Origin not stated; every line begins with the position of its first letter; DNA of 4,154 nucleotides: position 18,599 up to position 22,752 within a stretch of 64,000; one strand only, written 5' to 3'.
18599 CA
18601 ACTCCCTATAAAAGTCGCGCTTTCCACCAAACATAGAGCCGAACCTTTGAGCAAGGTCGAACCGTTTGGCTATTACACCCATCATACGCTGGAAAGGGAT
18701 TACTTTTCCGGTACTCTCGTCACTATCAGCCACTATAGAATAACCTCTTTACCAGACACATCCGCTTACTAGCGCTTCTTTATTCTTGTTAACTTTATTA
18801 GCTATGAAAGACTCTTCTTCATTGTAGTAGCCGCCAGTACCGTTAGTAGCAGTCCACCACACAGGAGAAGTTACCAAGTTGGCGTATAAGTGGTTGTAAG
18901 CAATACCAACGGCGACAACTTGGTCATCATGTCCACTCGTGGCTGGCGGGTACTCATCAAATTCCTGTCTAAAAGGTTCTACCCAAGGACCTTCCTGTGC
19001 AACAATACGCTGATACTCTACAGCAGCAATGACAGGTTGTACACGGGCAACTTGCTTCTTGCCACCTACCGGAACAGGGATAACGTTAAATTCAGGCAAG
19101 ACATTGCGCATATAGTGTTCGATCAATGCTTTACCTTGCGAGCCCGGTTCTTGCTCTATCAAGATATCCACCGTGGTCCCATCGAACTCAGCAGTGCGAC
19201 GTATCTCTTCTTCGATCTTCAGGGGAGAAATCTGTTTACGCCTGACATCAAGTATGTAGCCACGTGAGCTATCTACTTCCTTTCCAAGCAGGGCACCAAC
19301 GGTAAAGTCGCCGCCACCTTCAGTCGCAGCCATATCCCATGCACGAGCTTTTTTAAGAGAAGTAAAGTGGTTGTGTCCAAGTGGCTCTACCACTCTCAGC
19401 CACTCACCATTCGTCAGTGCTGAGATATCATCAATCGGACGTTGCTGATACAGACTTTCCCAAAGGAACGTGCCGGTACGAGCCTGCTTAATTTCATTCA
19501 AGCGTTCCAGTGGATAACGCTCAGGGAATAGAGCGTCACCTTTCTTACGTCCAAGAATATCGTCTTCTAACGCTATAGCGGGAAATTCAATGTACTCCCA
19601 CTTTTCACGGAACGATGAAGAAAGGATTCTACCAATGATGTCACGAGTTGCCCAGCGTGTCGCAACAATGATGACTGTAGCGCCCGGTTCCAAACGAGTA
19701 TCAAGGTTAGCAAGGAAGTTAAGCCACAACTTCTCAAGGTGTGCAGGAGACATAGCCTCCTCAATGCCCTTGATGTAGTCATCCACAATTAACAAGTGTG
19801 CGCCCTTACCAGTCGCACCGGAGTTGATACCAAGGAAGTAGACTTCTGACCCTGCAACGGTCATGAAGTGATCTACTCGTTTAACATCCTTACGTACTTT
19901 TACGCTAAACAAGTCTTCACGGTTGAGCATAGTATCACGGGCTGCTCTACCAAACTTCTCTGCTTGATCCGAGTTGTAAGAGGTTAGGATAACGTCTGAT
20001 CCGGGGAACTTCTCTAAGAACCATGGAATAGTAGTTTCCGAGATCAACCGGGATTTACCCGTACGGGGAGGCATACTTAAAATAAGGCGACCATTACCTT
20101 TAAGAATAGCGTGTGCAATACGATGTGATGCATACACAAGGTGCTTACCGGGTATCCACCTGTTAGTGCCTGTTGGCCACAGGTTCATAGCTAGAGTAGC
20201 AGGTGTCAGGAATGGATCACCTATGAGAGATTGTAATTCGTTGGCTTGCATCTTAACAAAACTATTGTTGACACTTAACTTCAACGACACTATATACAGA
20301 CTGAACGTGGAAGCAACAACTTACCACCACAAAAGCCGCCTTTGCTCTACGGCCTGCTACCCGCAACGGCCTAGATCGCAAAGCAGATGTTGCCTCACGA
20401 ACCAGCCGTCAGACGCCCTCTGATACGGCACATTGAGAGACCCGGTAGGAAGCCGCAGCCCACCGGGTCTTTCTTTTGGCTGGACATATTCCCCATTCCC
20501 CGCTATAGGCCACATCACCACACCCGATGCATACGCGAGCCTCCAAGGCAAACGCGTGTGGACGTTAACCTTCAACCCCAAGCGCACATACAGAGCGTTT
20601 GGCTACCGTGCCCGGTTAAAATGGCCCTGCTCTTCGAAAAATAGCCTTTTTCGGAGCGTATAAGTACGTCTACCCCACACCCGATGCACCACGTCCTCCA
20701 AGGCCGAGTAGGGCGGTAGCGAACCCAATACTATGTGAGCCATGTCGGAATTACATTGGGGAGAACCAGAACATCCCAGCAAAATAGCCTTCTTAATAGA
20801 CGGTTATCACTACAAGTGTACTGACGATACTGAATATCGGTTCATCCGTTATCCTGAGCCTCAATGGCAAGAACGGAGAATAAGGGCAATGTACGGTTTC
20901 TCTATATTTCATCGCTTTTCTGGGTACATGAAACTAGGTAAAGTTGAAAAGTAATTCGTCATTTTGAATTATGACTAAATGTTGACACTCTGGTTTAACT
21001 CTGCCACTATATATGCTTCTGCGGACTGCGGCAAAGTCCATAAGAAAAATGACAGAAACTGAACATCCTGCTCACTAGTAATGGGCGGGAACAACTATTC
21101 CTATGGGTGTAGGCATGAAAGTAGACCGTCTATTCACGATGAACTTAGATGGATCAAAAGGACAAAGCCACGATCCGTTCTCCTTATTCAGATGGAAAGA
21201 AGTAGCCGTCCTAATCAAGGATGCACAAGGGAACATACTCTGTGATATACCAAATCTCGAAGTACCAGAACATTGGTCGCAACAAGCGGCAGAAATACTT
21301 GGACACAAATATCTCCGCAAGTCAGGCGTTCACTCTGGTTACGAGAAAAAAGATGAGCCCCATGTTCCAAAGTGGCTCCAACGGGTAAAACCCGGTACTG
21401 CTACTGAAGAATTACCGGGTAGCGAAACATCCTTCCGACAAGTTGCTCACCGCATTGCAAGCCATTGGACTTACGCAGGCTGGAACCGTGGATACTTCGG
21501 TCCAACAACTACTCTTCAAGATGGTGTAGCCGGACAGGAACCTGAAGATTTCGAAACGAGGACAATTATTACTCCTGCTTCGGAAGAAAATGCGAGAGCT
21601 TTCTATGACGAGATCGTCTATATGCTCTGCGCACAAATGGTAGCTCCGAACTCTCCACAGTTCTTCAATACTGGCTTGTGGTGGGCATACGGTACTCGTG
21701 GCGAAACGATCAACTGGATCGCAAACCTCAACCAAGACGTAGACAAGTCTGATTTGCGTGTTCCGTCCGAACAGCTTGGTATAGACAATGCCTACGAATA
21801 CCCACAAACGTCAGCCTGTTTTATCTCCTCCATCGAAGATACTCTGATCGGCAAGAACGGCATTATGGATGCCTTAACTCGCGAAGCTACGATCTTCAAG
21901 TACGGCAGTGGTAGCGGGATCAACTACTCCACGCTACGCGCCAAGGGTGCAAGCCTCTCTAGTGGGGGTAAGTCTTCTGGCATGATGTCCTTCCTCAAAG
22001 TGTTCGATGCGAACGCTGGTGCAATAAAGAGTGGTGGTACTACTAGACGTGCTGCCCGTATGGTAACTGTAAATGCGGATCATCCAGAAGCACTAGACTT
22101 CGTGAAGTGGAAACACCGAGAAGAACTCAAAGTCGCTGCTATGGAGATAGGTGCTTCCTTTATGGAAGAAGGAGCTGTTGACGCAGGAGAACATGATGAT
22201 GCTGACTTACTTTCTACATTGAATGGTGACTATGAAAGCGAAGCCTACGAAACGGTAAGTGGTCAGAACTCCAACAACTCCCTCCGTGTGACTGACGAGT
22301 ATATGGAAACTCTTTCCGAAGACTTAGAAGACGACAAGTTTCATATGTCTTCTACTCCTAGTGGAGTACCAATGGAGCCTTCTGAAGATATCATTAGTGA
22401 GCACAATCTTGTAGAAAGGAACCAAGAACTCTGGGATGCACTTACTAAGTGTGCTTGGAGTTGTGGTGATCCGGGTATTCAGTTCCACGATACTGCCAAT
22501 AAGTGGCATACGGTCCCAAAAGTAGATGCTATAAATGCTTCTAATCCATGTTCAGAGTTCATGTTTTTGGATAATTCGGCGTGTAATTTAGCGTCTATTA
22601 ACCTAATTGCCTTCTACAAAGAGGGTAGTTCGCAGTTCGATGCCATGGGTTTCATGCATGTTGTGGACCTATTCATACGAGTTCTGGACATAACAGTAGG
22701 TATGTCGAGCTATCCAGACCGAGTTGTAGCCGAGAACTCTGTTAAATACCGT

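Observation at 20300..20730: ~430 nt structured RNA-like element directly upstream of terL with two conserved-loop hairpins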

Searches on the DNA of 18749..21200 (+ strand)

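Call 9: search_rna_families(source=window, start=20100, end=21200, threshold=evalue, max_evalue=10, show_alignments=3)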
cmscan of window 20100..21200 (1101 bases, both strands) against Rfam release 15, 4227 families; matches with E-value up to 10: 3.
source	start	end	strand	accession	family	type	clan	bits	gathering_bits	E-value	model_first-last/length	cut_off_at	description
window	20464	20587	+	RF04314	opuB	Cis-reg;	-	21.4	75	0.18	1-137/137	no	opuB ncRNA motif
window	20907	20967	-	RF01585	snoR07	Gene; snRNA; snoRNA; CD-box;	-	18.4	44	9.3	1-88/88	no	small nucleolar RNA snoR07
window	20871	20951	+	RF02125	JPX_2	Gene; lncRNA;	-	15.3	48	3.2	1-69/69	no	JPX transcript, XIST activator conserved region 2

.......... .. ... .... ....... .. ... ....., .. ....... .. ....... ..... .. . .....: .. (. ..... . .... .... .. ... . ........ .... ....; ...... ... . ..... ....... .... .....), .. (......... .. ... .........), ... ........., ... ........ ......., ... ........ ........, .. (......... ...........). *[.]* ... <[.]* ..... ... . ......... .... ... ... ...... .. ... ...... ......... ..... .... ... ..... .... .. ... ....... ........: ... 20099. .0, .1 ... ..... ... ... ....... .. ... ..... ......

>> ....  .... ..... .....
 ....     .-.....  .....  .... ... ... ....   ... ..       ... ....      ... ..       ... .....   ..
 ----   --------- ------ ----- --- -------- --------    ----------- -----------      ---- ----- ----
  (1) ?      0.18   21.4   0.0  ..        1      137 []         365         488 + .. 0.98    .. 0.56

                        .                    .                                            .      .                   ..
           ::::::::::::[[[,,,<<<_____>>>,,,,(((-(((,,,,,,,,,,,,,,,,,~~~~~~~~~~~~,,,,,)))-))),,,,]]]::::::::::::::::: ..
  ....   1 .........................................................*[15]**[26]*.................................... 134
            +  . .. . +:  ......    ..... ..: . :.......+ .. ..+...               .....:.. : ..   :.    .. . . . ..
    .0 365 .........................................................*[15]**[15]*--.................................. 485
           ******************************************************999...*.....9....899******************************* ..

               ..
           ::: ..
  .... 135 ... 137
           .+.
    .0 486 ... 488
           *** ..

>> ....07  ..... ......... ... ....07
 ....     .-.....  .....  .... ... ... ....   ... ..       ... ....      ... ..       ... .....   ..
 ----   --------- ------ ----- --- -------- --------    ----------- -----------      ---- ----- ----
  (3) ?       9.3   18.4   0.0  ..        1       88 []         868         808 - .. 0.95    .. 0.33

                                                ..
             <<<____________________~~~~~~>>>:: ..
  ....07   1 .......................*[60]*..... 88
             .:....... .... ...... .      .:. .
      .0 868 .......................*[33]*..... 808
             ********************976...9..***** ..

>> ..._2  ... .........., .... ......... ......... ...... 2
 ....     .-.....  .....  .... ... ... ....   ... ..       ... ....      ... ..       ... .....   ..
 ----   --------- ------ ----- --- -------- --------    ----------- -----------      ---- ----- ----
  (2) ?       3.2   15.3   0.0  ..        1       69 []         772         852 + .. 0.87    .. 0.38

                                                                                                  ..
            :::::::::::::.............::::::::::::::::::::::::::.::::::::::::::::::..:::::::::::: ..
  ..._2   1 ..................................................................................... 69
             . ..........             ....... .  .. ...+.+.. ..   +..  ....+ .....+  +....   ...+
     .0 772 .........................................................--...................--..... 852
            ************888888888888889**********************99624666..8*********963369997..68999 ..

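Call 12: search_dna_similar(query=window:20200-21150:+, collection=phages, mode=distant, max_rows=30)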
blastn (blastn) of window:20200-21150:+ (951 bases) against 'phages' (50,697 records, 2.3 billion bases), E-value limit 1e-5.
No match.

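Call 54: search_rna_families(sources=[L086, L076, L077, L078, L080, L081, L085, L087, L001, L084], threshold=gathering)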
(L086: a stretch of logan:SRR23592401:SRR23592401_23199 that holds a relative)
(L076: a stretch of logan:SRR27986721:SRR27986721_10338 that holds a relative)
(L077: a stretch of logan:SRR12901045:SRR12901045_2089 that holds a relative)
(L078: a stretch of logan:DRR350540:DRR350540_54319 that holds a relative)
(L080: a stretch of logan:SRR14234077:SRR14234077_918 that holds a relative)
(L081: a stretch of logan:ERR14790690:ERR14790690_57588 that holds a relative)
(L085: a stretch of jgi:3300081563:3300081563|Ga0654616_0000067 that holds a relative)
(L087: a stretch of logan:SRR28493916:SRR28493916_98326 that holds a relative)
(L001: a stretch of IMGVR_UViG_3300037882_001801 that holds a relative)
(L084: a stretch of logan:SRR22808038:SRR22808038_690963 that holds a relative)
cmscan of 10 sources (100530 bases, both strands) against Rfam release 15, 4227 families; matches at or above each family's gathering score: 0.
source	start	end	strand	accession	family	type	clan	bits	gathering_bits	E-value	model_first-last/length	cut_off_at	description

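Call 71: build_rna_model(alignment_id=A6, structure=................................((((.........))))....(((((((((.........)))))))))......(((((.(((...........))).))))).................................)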
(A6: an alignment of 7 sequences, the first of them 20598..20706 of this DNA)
Model R1 built from alignment A6 (7 sequences, 148 columns); structure: as given.
model positions 121; base pairs 21; branch points 2; effective number of sequences 3.26; information 0.59 bits per position. Calibrated on 0.2 Mb of random sequence (short: E-values are rough).
structure used (alignment columns):
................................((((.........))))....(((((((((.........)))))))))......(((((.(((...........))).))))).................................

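Call 76: search_with_rna_model(model_id=R1, sources=[window, L001, L017, L076, L077, L078, L080, L085, L086], max_evalue=0.0001, make_alignment=true, show_alignments=0)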
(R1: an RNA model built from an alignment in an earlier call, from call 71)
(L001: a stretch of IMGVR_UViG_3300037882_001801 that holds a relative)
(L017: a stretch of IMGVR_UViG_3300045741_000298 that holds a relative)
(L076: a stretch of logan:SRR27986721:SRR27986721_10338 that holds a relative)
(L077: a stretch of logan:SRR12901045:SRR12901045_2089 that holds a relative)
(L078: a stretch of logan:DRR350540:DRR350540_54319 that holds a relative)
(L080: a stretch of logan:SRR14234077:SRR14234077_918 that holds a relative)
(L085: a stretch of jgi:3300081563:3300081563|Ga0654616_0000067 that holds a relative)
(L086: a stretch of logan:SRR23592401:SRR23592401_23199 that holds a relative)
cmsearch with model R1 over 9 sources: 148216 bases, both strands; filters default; matches with E-value up to 0.0001: 9.
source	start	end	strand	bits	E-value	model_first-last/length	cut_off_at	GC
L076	6611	6728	+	114.6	3.6e-32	1-121/121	no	0.57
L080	4448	4574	+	114.6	3.6e-32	1-121/121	no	0.56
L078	4557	4676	+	112.2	1.9e-31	1-121/121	no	0.59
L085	2150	2265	+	100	8.3e-28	1-121/121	no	0.54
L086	2262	2380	+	94.7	3.2e-26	1-121/121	no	0.5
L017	2253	2370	+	90.2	7e-25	1-121/121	no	0.54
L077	4650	4770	+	89.8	8.9e-25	1-121/121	no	0.6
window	20596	20706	-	77.6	3.9e-21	1-121/121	no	0.55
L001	5579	5711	+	27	5e-06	1-121/121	no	0.52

Alignment A8: 9 matches aligned to the model, 159 columns, each read 5' to 3' on its own strand. Consensus structure (alignment columns), stored with it:
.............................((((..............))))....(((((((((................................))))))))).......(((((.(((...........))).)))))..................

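Call 103: search_rna_families(sources=[L080, L017, L085, L086], threshold=evalue, max_evalue=5)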
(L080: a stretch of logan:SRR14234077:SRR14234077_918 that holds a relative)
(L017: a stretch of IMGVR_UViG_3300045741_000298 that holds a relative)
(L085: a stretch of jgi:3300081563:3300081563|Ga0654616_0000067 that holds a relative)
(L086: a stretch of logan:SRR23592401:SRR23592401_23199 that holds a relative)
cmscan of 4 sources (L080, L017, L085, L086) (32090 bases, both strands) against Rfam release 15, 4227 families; matches with E-value up to 5: 4.
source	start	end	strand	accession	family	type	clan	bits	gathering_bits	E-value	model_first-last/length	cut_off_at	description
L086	1826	1932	-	RF02553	YrlA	Gene; sRNA;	-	39.6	69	1.6e-05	1-114/114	no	Y RNA-like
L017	2812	2868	-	RF00236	ctRNA_pGA1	Gene; antisense;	-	22.2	45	2.5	1-79/79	no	ctRNA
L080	9193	9256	+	RF01276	sR53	Gene; snRNA; snoRNA; CD-box;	-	20.6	49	0.99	1-60/60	no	Small nucleolar RNA sR53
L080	9223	9285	+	RF01134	sR30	Gene; snRNA; snoRNA; CD-box;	-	17.1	38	4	1-57/57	no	Small nucleolar RNA sR30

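Call 117: search_with_rna_model(model_id=R1, sources=[L090, L091, L094, L095, L096, L097, L098, L099, L100, L101, L102, L103, L104, L105, L106, L107, L108, L109, L110, L111, L112, L113, L114, L115, L116, L117, L118, L119, L120, L121, L122, L123, L124, L125, L126, L127, L128, L129, L130, L131, L132, L133, L134, L135, L136, L137, L138, L139, L140, L141, L142, L143, L145, L146, L147, L148, L149, L150, L151, L152, L153, L154, L155, L156, L157, L158, L159, L160, L161, L162, L163, L165, L168, L169, L170, L171, L172, L093, L167], max_evalue=1)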
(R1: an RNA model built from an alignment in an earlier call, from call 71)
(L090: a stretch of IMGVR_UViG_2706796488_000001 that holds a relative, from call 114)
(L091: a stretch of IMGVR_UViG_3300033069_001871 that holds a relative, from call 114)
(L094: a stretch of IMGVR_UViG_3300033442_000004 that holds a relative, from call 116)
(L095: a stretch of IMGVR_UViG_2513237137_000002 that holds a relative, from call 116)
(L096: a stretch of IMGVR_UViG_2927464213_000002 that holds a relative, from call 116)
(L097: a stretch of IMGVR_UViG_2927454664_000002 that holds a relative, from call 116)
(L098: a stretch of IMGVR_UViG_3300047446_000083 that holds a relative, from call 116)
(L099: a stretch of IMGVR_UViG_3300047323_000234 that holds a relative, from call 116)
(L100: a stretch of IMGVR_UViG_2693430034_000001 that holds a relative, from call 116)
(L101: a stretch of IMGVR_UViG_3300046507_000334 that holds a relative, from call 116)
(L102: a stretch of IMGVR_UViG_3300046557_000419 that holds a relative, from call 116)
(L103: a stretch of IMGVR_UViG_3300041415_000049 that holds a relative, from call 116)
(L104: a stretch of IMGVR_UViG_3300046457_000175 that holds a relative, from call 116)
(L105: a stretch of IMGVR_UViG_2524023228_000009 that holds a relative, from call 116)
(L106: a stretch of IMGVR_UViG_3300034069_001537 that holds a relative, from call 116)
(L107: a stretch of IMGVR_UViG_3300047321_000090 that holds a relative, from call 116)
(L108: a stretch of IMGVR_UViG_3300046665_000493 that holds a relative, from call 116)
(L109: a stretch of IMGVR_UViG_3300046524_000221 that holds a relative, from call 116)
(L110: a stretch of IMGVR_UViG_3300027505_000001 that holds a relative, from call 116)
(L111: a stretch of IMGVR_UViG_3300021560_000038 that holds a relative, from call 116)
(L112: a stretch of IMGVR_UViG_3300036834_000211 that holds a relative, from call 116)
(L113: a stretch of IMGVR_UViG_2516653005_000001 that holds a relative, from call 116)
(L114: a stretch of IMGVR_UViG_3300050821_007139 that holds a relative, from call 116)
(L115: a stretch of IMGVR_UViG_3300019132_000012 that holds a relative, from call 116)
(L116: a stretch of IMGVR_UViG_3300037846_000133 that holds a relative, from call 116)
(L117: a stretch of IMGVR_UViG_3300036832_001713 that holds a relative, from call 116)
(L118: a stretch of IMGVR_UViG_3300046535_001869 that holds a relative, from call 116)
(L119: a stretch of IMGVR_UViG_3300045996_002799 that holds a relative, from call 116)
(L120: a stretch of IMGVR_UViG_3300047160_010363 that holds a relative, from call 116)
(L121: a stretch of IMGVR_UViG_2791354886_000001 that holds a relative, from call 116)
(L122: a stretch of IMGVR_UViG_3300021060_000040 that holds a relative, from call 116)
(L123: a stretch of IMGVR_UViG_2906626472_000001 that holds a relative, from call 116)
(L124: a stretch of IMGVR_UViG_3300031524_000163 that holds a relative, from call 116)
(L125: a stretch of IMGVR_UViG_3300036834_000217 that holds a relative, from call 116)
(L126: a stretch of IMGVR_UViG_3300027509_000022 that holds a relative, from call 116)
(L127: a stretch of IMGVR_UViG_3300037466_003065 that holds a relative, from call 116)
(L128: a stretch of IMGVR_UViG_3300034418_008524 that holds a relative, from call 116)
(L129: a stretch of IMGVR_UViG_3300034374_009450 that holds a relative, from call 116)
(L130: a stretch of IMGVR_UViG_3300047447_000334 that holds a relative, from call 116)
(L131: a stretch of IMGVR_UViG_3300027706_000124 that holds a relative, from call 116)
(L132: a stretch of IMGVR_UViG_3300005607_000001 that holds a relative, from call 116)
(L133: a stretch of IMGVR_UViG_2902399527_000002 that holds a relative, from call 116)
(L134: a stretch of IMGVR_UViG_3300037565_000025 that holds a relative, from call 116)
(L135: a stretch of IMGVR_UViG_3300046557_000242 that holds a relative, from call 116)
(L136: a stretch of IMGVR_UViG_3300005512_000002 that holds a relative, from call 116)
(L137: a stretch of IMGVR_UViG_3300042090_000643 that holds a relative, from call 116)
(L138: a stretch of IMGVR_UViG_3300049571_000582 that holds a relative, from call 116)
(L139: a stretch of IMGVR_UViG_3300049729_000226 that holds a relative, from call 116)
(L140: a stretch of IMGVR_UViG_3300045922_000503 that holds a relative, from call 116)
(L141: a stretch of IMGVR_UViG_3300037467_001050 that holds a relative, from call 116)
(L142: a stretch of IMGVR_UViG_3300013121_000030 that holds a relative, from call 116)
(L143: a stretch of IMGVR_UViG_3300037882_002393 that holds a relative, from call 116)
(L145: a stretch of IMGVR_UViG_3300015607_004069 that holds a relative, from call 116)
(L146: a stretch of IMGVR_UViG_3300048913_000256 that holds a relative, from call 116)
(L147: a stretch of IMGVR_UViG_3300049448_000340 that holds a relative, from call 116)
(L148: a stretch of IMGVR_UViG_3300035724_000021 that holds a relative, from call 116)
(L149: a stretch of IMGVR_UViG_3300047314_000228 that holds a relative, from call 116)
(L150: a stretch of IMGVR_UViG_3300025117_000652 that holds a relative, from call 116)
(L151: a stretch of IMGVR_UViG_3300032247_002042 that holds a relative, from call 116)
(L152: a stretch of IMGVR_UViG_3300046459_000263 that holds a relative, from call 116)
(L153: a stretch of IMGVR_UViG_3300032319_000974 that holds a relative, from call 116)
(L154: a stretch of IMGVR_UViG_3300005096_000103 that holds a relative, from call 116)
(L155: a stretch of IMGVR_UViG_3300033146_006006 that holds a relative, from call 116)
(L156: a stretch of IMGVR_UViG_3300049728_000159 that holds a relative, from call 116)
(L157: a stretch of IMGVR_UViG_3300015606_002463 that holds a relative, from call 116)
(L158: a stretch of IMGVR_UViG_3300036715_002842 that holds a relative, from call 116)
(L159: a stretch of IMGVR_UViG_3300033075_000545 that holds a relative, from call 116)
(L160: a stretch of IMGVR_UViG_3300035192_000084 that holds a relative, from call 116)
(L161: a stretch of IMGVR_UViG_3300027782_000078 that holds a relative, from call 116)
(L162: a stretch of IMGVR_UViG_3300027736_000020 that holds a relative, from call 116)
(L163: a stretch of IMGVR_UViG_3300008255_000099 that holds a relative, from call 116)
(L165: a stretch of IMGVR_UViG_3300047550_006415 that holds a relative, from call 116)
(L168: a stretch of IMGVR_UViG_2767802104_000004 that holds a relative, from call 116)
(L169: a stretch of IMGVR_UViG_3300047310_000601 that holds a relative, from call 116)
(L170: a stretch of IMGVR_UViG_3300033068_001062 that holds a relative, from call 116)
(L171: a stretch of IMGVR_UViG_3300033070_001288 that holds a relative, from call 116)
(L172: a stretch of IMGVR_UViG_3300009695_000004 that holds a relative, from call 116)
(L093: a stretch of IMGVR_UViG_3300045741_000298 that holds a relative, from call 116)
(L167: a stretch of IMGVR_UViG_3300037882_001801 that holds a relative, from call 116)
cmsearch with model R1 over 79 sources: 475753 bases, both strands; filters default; matches with E-value up to 1: 5.
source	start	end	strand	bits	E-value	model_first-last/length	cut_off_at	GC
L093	2156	2273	-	90.2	2.2e-24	1-121/121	no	0.54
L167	1901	2033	-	27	1.6e-05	1-121/121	no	0.52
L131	3308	3461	-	18.6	0.0051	1-121/121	no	0.64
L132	5384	5537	-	18.6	0.0051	1-121/121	no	0.64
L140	1067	1111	+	14.4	0.093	1-121/121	no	0.69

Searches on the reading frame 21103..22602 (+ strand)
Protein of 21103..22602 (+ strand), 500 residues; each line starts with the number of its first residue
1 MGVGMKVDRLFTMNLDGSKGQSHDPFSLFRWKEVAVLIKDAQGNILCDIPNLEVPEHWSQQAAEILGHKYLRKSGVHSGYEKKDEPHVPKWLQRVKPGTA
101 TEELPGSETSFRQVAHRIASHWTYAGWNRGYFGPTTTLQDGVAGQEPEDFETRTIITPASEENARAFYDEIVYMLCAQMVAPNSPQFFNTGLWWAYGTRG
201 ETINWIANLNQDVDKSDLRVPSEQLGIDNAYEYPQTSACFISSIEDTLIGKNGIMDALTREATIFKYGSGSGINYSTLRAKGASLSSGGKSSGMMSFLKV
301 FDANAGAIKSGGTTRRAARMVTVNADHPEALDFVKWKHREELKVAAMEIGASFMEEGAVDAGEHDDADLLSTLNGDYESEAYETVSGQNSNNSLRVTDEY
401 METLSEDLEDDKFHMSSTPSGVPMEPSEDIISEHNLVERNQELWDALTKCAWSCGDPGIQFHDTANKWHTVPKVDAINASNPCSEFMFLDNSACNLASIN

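Call 114: find_related_loci(query=window:21103-22602:+, collection=viral_contigs, flank=2500)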
Query window:21103-22602:+ (500 aa) in viral_contigs; peptide patterns used: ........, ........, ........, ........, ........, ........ (x = any residue, [..] = any of these).
16 stretches matched a pattern; 3 encode a relative of the query (tblastn E <= 1e-3); 3 distinct loci.
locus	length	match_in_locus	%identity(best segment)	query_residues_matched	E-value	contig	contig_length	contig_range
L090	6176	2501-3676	39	3-500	3e-97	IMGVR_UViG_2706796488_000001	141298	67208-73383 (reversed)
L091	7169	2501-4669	41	26-483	7e-59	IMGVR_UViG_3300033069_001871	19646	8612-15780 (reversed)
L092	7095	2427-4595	41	26-483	6e-59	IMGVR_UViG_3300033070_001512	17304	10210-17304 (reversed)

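Call 116: find_related_loci(query=A10, collection=viral_contigs, flank=2500)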
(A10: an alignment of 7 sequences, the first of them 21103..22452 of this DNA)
Query A10 (450 aa) in viral_contigs; peptide patterns used: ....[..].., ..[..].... (x = any residue, [..] = any of these).
473 stretches matched a pattern; 87 encode a relative of the query (tblastn E <= 1e-3); the best 80 are kept; 80 distinct loci.
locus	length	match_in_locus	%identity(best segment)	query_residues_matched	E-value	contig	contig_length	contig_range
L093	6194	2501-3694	47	1-404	1e-105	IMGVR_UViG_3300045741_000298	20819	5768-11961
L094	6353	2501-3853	42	3-430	4e-100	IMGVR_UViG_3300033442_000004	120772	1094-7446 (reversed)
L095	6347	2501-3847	42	5-430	3e-99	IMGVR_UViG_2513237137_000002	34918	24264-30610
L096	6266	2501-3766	43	5-404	7e-99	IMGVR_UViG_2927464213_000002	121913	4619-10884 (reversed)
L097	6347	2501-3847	42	5-430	5e-99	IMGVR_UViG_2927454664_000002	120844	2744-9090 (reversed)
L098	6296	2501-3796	41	5-407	1e-98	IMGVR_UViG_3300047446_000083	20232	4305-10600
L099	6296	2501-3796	41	5-407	1e-98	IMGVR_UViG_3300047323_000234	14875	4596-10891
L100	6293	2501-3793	41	5-409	1e-96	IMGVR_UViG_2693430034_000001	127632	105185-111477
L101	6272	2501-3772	41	5-411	3e-95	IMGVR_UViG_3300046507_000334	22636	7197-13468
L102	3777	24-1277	43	5-404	1e-94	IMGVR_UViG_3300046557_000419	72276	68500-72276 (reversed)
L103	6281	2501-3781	42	5-413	1e-94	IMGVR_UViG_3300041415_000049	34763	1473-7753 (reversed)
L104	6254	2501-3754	43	5-404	1e-94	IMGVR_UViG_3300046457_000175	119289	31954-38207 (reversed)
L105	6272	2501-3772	42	5-404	3e-94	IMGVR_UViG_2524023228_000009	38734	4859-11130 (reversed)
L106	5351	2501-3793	40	5-407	1e-91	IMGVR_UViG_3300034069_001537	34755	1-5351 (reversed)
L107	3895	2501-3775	41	5-411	2e-91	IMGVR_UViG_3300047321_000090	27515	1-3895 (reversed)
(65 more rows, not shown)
